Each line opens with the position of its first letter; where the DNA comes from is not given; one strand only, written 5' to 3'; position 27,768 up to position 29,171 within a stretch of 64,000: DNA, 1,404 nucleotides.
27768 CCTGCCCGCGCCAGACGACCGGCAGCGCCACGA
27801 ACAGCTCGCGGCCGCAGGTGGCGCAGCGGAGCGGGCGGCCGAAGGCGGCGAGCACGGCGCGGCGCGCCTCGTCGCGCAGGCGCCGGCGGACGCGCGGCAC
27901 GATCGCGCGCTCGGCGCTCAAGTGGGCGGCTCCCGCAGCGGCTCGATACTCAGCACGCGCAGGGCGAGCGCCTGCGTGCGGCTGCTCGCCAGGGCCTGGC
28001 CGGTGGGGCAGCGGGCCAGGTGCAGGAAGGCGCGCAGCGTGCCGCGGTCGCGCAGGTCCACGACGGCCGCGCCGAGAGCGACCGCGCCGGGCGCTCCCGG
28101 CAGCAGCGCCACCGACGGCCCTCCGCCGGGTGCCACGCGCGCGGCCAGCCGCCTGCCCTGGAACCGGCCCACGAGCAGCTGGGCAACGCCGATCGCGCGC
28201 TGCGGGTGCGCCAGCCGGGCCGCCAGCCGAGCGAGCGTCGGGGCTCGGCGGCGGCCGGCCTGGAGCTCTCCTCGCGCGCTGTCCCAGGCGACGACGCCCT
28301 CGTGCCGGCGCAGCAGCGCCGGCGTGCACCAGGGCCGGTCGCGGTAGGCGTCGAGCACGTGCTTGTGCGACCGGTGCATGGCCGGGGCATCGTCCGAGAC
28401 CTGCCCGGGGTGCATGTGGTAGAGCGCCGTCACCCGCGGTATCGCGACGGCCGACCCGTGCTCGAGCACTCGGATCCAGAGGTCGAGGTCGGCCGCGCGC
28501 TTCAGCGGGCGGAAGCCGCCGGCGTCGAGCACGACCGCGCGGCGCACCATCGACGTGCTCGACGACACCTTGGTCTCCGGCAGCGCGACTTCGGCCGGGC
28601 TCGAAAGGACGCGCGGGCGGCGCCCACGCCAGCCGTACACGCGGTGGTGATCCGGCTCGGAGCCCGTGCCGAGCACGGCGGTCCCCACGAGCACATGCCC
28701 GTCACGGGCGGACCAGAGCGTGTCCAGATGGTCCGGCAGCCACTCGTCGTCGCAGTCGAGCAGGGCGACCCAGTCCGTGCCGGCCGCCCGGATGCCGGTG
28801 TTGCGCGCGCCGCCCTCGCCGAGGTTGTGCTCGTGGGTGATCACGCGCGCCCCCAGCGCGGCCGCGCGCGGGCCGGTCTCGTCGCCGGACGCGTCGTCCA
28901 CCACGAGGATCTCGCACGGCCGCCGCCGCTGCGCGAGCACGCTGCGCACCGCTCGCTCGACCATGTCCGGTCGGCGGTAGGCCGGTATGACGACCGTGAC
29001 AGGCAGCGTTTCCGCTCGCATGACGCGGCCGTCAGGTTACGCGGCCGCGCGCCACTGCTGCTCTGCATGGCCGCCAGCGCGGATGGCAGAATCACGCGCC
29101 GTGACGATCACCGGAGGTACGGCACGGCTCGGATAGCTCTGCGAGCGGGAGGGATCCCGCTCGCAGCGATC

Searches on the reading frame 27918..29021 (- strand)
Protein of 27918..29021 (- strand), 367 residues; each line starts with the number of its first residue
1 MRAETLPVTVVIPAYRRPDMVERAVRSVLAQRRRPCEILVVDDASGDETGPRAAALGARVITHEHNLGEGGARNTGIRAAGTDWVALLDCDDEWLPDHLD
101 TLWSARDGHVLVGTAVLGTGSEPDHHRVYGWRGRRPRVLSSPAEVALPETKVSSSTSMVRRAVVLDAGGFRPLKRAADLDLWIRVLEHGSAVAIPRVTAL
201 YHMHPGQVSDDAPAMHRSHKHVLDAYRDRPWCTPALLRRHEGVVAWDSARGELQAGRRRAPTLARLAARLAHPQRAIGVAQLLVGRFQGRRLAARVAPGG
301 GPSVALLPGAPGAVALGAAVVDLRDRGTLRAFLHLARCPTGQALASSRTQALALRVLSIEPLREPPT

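Call 71: search_protein_families(library=pfam, proteins=[window:27918-29021:-], max_evalue=0.0001)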
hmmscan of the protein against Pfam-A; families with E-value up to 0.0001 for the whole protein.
window:27918-29021:- (367 aa): 3 families
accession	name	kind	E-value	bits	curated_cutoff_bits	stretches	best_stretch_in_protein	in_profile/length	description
PF00535.33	Glycos_transf_2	-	5.8e-28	98.4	23.3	1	9-108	1-105/168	Glycosyl transferase family 2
PF13641.12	Glyco_tranf_2_3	-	1.8e-14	54.8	27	1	8-205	3-214/230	Glycosyltransferase like family 2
PF10111.15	Glyco_tranf_2_2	-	5e-06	26.7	27.3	0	9-102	1-102/276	Glycosyltransferase like family 2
